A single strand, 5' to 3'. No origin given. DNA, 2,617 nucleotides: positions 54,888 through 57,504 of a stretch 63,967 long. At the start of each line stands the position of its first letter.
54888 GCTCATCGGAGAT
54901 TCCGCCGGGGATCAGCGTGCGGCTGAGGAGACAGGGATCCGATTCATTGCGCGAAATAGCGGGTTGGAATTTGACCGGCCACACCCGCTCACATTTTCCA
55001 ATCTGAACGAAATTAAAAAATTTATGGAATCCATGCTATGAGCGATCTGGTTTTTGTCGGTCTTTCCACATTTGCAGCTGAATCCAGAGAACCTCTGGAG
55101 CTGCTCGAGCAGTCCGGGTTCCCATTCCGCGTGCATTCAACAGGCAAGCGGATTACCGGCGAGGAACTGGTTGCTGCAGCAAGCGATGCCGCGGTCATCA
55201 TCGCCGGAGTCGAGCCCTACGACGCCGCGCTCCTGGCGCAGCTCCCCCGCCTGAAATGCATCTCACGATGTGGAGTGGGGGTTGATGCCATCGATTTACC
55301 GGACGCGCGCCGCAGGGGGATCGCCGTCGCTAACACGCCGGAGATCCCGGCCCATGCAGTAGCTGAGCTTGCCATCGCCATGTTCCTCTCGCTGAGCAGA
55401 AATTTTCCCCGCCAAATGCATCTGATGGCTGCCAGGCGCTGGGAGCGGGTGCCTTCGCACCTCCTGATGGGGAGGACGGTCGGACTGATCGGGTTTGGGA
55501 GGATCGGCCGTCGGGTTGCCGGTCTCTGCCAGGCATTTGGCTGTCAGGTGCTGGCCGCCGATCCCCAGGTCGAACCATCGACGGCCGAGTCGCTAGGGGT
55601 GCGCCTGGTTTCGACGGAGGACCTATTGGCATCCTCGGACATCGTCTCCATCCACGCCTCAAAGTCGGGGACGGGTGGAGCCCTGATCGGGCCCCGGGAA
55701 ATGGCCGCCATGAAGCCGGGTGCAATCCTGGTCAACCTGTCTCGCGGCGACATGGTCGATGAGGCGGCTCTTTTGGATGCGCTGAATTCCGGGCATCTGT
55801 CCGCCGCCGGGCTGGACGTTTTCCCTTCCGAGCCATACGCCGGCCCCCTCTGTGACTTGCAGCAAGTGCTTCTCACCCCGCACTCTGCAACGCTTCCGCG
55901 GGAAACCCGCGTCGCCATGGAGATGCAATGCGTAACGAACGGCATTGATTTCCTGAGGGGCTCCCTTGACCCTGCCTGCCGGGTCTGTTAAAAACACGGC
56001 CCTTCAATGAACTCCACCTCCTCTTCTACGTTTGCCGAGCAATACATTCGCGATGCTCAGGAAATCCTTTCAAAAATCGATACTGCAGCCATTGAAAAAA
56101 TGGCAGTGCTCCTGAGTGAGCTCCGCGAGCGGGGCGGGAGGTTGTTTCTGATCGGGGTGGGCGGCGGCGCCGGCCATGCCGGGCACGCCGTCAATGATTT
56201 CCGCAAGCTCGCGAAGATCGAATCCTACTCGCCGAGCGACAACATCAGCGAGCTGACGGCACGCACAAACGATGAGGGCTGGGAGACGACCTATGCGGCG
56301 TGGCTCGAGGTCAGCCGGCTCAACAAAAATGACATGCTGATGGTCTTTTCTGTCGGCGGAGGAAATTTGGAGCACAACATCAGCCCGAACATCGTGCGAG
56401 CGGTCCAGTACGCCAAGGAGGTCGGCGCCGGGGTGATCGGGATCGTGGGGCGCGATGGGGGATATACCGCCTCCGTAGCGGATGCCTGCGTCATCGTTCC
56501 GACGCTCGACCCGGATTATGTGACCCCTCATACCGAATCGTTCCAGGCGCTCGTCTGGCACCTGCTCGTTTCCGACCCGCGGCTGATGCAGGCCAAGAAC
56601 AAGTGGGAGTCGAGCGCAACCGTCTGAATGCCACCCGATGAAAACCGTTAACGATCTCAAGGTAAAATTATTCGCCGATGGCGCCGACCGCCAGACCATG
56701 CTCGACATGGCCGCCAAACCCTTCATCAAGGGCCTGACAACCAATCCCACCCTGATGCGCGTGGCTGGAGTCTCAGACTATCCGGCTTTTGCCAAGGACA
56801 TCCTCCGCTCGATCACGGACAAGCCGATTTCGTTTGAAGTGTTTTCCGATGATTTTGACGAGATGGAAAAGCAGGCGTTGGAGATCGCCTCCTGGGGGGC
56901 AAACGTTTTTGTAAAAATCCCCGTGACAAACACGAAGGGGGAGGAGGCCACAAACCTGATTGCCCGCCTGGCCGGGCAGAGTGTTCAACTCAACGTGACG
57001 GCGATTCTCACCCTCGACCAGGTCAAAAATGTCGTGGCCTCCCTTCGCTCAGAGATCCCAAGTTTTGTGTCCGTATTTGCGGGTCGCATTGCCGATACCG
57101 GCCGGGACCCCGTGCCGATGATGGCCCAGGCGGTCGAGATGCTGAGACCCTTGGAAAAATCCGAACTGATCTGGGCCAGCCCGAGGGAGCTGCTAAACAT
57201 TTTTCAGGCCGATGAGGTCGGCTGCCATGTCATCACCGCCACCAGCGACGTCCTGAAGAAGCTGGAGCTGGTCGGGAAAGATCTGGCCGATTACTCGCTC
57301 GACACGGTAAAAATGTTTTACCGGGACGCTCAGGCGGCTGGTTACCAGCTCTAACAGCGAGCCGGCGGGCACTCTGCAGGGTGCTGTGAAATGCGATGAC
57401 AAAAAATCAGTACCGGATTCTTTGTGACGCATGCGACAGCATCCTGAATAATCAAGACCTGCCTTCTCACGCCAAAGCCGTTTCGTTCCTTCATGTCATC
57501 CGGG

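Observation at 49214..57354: Ten-gene sugar module that mimics the Kdo pathway with non-orthologous parts (pyruvate aldolase instead of KdsA/NeuB)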

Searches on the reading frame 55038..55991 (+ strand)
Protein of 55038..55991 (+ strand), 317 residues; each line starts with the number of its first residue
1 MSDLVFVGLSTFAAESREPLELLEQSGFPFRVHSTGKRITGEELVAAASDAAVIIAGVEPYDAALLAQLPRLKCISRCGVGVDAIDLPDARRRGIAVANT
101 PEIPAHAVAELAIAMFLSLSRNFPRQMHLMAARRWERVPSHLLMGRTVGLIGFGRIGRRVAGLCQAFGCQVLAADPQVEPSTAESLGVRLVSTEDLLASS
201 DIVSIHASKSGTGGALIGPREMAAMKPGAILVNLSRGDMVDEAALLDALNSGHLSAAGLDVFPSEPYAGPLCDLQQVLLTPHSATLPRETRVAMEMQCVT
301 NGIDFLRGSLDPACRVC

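Call 5: search_protein_families(library=pfam, proteins=[window:55038-55991:+], max_evalue=0.001)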
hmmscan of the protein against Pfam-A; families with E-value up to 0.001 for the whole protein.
window:55038-55991:+ (317 aa): 3 families
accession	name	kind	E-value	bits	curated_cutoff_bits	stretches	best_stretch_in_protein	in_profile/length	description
PF02826.25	2-Hacid_dh_C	-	5.2e-52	176.2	25.1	1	113-284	1-178/178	D-isomer specific 2-hydroxyacid dehydrogenase, NAD binding domain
PF00389.36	2-Hacid_dh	-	4.5e-24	85.1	24.6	1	17-309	9-127/134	D-isomer specific 2-hydroxyacid dehydrogenase, catalytic domain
PF03807.23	F420_oxidored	-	0.0002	22.3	21.6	0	147-203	1-63/94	NADP oxidoreductase coenzyme F420-dependent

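Call 6: search_protein_families(library=ncbifam, proteins=[window:55038-55991:+], max_evalue=0.001)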
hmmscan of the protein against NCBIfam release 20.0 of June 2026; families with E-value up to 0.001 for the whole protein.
window:55038-55991:+ (317 aa): 23 families
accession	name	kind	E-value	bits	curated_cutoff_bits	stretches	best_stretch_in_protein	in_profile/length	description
TIGR01327.1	PGDH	equivalog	2e-70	238.1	454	1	21-310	14-305/525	phosphoglycerate dehydrogenase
NF009714.1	PRK13243.1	equivalog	1.2e-57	195.7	455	1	21-313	17-320/332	glyoxylate reductase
NF005069.0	PRK06487.1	equivalog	4e-48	164.1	448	1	38-308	36-313/320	2-hydroxyacid dehydrogenase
NF008759.0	PRK11790.1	equivalog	1e-47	162.7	404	1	20-286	25-297/410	phosphoglycerate dehydrogenase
NF011938.0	PRK15409.1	equivalog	3.1e-40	138.2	492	1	42-314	37-317/324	glyoxylate/hydroxypyruvate reductase GhrB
NF006263.0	PRK08410.1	equivalog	2e-37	129.3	389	1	41-303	33-304/311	D-2-hydroxyacid dehydrogenase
NF005387.0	PRK06932.1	equivalog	2.7e-34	118.5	492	1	40-284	34-288/314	2-hydroxyacid dehydrogenase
NF041369.1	Dhydh_Halo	equivalog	7.3e-32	110.8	400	1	78-289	62-278/305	D-2-hydroxyacid dehydrogenase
NF000492.1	vanH_gen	exception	2.1e-31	109.2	540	1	71-265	66-255/312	D-lactate dehydrogenase VanH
NF005750.0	PRK07574.1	equivalog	4.6e-31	108.2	329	1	37-283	77-334/386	NAD-dependent formate dehydrogenase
NF001309.0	PRK00257.1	equivalog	5.5e-29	101.3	434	1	43-297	29-269/379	4-phosphoerythronate dehydrogenase PdxB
NF006374.0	PRK08605.1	subfamily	4.6e-27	95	356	1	49-265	45-266/332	D-lactate dehydrogenase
NF000371.1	vanH_Agroup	exception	2.4e-25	89.4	700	1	71-265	71-260/322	VanH-A/VanH-Pt family D-lactate dehydrogenase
NF005027.0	PRK06436.1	equivalog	2.3e-24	86.1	261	1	72-290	50-264/303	2-hydroxyacid dehydrogenase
NF000128.1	vanH-Sc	exception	1.5e-23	83.4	650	1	39-265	52-275/337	D-lactate dehydrogenase VanH-Sc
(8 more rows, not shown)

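Call 48: search_solved_structures(query=window:55038-55991:+, max_evalue=1e-30)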
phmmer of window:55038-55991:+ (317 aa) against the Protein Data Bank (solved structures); distinct sequences matched with E-value up to 1e-30: 61 (the best 60 are shown).
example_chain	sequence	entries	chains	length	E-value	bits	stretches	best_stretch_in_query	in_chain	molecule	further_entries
3ddn_A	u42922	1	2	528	6.1e-56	192.9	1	43-288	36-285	D-3-phosphoglycerate dehydrogenase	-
1ygy_A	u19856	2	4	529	6.1e-56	192.9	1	43-288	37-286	D-3-phosphoglycerate dehydrogenase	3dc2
1wwk_A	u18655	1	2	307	4.6e-44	153.9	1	43-295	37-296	phosphoglycerate dehydrogenase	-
6plf_A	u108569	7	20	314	3.9e-43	150.9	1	37-308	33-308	D-3-phosphoglycerate dehydrogenase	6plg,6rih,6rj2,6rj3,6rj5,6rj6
2g76_A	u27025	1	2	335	4e-43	150.8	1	37-308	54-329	D-3-phosphoglycerate dehydrogenase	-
6cwa_A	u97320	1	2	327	4.4e-43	150.7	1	37-308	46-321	D-3-phosphoglycerate dehydrogenase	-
7cvp_A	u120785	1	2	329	4.5e-43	150.7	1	37-308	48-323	D-3-phosphoglycerate dehydrogenase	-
5aov_A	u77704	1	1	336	9.3e-43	149.6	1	21-313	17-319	GLYOXYLATE REDUCTASE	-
7dkm_A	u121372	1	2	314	1.3e-42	149.2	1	37-293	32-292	D-3-phosphoglycerate dehydrogenase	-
7ewh_A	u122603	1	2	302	1.4e-42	149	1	37-291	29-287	D-3-phosphoglycerate dehydrogenase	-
5n6c_A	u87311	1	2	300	1.5e-42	149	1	37-291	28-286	D-3-phosphoglycerate dehydrogenase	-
6bii_A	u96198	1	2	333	1e-41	146.2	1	21-313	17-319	Glyoxylate reductase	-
5tx7_A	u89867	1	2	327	1.3e-39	139.3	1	38-308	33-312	D-isomer specific 2-hydroxyacid dehydrogenase family protein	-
3wnv_A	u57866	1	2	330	1.9e-39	138.8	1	58-301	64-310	glyoxylate reductase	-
9jcm_A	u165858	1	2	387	4.1e-38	134.4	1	48-296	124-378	D-3-phosphoglycerate dehydrogenase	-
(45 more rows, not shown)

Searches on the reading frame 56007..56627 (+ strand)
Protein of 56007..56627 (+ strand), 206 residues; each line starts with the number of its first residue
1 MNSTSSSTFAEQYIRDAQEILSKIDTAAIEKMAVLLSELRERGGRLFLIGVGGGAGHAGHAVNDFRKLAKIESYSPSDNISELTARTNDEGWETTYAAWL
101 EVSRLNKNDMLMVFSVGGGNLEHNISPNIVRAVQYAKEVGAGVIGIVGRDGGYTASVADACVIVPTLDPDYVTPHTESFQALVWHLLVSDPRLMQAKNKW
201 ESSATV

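Call 5: search_protein_families(library=pfam, proteins=[window:56007-56627:+], max_evalue=0.001)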
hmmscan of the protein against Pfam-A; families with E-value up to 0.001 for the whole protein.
window:56007-56627:+ (206 aa): 1 family
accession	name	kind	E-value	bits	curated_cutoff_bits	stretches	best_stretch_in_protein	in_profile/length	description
PF13580.11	SIS_2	-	5.5e-12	46.3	27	1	12-148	1-138/138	SIS domain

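Call 6: search_protein_families(library=ncbifam, proteins=[window:56007-56627:+], max_evalue=0.001)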
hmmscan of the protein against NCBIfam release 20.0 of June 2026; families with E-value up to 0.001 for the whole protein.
window:56007-56627:+ (206 aa): 5 families
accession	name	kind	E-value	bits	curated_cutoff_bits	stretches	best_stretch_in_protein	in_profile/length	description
TIGR00441.1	gmhA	equivalog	3.5e-14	53.1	209.45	1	34-172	2-138/154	D-sedoheptulose 7-phosphate isomerase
NF001628.0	PRK00414.1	equivalog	2.3e-11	43.7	265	1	24-167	25-165/192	D-sedoheptulose 7-phosphate isomerase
NF010547.0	PRK13938.1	equivalog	6.9e-10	38.9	320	1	42-170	44-170/196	D-sedoheptulose 7-phosphate isomerase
NF010546.0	PRK13936.1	equivalog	5e-09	36.2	276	1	15-160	19-158/197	phosphoheptose isomerase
NF002805.0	PRK02947.1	subfamily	7.7e-06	25.2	135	1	9-148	3-142/247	sugar isomerase domain-containing protein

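Call 20: search_solved_structures(query=window:56007-56627:+, max_evalue=0.001)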
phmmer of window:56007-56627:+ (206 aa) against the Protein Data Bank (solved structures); distinct sequences matched with E-value up to 0.001: 12.
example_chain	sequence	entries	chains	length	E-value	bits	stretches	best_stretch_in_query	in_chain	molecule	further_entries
1tk9_A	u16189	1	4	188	2.2e-11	47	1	17-169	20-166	Phosphoheptose isomerase 1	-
5ltz_A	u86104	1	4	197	2.6e-09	40.3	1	26-177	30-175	Phosphoheptose isomerase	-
2i22_A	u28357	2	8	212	3e-09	40.1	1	25-167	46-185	Phosphoheptose isomerase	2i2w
2xbl_A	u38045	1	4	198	3.5e-09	39.8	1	26-170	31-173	PHOSPHOHEPTOSE ISOMERASE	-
2x3y_A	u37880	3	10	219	4.7e-09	39.4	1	26-170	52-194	PHOSPHOHEPTOSE ISOMERASE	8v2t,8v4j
5lu7_A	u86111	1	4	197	4.8e-09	39.4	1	26-170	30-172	Phosphoheptose isomerase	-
5lu5_A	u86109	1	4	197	6.2e-09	39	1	26-170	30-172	Phosphoheptose isomerase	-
1x94_A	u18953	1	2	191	1.1e-08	38.2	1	24-166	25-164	putative Phosphoheptose isomerase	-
5lu6_A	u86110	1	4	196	3.7e-08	36.5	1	26-170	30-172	Phosphoheptose isomerase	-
5i01_A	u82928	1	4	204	1.2e-06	31.6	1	9-165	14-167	Phosphoheptose isomerase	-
5by2_A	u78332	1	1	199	9.5e-06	28.6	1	22-157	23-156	Phosphoheptose isomerase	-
1x92_A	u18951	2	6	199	1.4e-05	28.1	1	28-183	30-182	PHOSPHOHEPTOSE ISOMERASE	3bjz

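Call 37: search_solved_structures(query=window:56007-56627:+, max_evalue=1e-8, show_alignments=4)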
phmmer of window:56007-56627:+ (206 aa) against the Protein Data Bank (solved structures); distinct sequences matched with E-value up to 1e-8: 7.
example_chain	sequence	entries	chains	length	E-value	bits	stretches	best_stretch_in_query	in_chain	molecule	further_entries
1tk9_A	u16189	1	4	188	2.2e-11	47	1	17-169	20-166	Phosphoheptose isomerase 1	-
5ltz_A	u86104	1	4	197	2.6e-09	40.3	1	26-177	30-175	Phosphoheptose isomerase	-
2i22_A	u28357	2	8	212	3e-09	40.1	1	25-167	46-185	Phosphoheptose isomerase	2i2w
2xbl_A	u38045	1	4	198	3.5e-09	39.8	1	26-170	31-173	PHOSPHOHEPTOSE ISOMERASE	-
2x3y_A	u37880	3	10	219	4.7e-09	39.4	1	26-170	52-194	PHOSPHOHEPTOSE ISOMERASE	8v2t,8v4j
5lu7_A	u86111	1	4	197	4.8e-09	39.4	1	26-170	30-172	Phosphoheptose isomerase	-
5lu5_A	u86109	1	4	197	6.2e-09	39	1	26-170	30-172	Phosphoheptose isomerase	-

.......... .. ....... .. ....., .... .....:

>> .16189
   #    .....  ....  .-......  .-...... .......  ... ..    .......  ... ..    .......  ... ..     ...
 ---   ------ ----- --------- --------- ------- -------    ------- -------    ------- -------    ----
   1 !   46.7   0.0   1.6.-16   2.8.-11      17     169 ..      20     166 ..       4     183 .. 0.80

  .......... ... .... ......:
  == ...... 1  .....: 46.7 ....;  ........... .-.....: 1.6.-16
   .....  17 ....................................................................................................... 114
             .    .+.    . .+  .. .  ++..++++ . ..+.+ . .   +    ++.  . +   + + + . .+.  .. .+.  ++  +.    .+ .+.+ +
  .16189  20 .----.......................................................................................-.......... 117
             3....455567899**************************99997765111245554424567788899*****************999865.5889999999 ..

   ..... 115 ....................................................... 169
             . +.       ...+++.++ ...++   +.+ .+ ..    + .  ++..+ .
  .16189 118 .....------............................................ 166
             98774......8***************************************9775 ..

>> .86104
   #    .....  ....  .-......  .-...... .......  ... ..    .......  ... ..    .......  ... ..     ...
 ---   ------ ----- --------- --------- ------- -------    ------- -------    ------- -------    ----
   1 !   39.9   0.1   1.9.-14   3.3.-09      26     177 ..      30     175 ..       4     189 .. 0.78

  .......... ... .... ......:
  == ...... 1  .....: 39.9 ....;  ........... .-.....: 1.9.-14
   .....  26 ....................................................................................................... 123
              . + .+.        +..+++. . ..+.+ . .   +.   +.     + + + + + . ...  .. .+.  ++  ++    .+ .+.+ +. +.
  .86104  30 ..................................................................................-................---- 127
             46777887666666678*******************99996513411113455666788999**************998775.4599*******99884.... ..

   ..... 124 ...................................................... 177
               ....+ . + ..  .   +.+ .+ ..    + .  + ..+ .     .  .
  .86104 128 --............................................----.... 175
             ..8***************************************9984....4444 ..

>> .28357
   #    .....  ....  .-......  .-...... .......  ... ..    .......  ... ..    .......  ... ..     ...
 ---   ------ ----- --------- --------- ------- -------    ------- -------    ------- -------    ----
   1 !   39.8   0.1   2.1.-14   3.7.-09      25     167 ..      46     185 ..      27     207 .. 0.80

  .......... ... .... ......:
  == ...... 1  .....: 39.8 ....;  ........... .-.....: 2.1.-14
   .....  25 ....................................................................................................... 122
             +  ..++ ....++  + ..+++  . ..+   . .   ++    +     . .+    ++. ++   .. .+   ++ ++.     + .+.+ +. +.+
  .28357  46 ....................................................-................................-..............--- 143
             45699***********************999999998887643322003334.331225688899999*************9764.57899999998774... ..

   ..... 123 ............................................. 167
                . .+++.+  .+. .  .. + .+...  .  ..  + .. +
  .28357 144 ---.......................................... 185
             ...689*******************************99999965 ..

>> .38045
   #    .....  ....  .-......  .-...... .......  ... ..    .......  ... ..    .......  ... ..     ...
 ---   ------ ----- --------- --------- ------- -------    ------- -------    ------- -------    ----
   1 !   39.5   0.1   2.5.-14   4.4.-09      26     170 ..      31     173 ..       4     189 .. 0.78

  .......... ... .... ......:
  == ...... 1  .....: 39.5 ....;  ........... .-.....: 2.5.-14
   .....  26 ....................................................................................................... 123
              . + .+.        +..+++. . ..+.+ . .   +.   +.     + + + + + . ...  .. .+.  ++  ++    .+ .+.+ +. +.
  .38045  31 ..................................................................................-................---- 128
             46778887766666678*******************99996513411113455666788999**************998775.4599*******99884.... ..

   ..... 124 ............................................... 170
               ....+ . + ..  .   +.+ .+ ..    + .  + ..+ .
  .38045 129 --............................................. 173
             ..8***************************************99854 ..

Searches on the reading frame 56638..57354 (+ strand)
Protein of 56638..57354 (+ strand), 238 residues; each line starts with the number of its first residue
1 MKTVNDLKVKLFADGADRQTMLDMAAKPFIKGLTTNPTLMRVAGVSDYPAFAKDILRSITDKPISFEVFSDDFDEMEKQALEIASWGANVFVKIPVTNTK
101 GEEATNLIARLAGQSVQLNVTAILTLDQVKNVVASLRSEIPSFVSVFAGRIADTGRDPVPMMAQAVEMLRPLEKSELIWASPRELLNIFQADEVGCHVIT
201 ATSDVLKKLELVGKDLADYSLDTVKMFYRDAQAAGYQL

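Call 5: search_protein_families(library=pfam, proteins=[window:56638-57354:+], max_evalue=0.001)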
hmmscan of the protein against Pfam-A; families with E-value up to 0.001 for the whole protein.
window:56638-57354:+ (238 aa): 1 family
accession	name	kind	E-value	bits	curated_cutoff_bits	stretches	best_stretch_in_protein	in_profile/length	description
PF00923.25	TAL_FSA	-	2.2e-38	132.7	27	1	11-233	1-280/285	Transaldolase/Fructose-6-phosphate aldolase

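Call 6: search_protein_families(library=ncbifam, proteins=[window:56638-57354:+], max_evalue=0.001)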
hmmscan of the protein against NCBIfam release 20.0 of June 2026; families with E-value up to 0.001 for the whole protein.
window:56638-57354:+ (238 aa): 6 families
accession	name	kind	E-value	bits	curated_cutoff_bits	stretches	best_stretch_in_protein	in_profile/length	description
TIGR02134.1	transald_staph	equivalog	2e-102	341.9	281.95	1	5-237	2-234/236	transaldolase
TIGR00875.1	fsa_talC_mipB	equivalog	7.3e-20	71.3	245.95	1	10-221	2-202/213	fructose-6-phosphate aldolase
NF009299.0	PRK12656.1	equivalog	3.8e-11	42.9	214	1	30-208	22-195/222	fructose-6-phosphate aldolase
NF009296.0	PRK12653.1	subfamily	3.1e-07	30.4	306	1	10-209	2-194/220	fructose-6-phosphate aldolase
NF003026.0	PRK03903.1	equivalog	4.6e-05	22.7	344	1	88-147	123-185/323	transaldolase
NF002881.0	PRK03343.1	subfamily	0.00024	20.3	367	0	87-135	135-179/370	transaldolase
